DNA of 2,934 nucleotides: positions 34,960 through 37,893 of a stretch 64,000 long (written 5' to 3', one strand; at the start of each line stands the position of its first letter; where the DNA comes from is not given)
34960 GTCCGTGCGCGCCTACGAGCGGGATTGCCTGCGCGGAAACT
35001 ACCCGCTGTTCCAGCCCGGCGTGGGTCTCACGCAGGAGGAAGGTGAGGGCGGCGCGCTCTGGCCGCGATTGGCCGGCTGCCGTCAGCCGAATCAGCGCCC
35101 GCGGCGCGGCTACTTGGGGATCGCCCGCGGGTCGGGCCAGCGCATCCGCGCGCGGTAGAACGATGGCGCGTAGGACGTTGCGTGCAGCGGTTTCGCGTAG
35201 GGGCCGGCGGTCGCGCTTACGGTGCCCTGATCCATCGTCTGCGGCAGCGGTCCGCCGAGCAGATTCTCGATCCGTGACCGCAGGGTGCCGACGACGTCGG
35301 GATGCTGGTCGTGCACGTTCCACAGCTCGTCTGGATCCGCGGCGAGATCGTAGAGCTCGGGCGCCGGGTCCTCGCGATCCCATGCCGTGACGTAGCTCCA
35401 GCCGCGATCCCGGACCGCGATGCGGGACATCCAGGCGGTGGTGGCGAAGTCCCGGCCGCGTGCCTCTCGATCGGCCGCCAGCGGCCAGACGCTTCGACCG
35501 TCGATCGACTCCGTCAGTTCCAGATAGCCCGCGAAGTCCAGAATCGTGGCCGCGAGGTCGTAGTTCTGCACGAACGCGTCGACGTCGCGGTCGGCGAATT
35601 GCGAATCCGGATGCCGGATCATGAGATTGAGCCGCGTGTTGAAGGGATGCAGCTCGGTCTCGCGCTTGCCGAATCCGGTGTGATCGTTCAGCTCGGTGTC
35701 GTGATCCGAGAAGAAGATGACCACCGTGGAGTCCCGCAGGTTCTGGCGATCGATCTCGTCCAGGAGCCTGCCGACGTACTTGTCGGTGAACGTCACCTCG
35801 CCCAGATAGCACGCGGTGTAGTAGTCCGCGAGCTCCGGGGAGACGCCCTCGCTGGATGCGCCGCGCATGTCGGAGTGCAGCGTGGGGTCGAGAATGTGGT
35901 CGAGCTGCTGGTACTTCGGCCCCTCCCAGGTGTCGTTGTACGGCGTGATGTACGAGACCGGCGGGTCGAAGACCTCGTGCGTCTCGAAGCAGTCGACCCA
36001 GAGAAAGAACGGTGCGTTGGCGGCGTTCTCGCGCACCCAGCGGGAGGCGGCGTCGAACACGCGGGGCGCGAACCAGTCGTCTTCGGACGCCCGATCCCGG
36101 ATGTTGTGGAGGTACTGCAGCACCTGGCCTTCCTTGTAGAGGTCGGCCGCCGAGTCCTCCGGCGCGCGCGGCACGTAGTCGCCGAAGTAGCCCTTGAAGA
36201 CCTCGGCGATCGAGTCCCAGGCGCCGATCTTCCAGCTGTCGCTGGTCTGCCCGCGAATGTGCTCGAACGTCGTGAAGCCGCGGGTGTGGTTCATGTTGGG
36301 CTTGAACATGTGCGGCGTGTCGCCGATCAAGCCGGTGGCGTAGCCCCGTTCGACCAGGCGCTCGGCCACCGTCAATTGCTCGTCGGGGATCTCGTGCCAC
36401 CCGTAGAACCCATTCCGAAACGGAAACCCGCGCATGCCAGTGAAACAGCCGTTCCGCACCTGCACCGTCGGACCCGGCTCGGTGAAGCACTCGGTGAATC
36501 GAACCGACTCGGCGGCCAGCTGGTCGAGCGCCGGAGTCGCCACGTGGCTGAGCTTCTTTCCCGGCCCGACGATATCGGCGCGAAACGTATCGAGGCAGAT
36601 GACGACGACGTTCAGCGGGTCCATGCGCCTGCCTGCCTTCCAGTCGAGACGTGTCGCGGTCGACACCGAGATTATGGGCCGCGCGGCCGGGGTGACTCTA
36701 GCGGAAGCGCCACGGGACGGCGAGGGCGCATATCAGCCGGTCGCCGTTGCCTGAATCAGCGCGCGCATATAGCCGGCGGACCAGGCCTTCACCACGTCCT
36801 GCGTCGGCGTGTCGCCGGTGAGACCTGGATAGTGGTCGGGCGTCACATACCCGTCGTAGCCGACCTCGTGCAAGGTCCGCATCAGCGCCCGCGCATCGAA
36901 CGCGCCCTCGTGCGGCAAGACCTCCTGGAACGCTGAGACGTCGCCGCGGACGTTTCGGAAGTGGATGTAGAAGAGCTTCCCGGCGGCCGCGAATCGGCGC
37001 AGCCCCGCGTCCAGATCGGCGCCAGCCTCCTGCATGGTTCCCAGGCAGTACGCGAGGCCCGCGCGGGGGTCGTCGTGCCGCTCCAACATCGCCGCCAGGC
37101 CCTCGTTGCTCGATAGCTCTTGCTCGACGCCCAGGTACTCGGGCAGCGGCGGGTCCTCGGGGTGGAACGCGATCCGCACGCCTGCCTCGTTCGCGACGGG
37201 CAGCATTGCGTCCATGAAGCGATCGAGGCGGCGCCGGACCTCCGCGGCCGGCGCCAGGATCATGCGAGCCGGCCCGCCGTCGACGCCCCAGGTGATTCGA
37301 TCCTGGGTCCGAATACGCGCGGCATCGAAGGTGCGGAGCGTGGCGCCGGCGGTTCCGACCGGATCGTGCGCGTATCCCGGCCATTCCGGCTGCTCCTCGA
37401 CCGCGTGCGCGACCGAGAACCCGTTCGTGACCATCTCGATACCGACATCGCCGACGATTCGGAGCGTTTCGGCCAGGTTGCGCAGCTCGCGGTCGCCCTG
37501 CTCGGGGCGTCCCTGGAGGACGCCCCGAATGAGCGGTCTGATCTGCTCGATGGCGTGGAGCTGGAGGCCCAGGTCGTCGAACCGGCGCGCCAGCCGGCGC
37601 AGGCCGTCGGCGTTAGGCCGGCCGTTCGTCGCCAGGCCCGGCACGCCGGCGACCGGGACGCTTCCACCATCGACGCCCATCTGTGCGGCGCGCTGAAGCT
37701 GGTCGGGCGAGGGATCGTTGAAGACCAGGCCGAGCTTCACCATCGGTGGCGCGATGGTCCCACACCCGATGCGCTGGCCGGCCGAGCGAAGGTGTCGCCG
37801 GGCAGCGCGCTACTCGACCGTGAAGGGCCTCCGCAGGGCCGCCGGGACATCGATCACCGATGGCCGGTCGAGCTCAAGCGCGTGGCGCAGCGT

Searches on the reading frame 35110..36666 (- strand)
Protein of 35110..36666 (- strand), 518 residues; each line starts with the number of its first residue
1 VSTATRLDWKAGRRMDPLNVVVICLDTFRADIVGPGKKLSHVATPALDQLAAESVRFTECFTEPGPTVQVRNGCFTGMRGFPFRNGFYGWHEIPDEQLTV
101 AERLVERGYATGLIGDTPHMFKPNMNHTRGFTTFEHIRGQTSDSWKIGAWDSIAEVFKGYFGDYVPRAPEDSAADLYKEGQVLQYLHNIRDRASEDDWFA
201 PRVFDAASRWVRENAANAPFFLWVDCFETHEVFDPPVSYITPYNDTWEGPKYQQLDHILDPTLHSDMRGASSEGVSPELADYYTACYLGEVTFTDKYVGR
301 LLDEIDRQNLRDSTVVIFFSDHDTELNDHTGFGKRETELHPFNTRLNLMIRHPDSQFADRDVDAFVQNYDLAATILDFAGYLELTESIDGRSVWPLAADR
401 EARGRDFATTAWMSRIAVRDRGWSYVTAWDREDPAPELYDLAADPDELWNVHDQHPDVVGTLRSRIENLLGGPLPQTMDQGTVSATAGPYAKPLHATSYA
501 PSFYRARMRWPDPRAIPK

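Call 9: search_protein_families(library=pfam, proteins=[window:35110-36666:-], max_evalue=0.01)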
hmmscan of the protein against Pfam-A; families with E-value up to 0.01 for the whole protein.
window:35110-36666:- (518 aa): 3 families
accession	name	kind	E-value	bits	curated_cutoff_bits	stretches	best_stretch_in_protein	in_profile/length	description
PF00884.28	Sulfatase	-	1.6e-32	113.5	25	1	19-381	2-301/301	Sulfatase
PF16347.10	SGSH_C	-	2.7e-11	44.3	29.3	1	342-468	14-150/154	N-sulphoglucosamine sulphohydrolase, C-terminal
PF01663.27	Phosphodiest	-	7.7e-07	29.5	23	1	290-324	187-221/342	Type I phosphodiesterase / nucleotide pyrophosphatase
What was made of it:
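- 35110..36666 (-): Sulfatase gene, convergent with the peptidase. It forms the right flank of the locus in all relatives that carry the remnant. Pfam PF00884 (call 9).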

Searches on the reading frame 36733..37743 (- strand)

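Call 9: search_protein_families(library=pfam, proteins=[window:36733-37743:-], max_evalue=0.01)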
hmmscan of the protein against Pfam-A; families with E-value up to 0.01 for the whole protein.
window:36733-37743:- (336 aa): 2 families
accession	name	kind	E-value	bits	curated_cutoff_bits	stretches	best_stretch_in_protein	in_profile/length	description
PF03786.19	UxuA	-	7.7e-31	107.6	23.7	1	167-312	178-326/352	D-mannonate dehydratase (UxuA)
PF01261.30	AP_endonuc_2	-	1.6e-17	64.5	31.1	1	16-304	1-229/249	Xylose isomerase-like TIM barrel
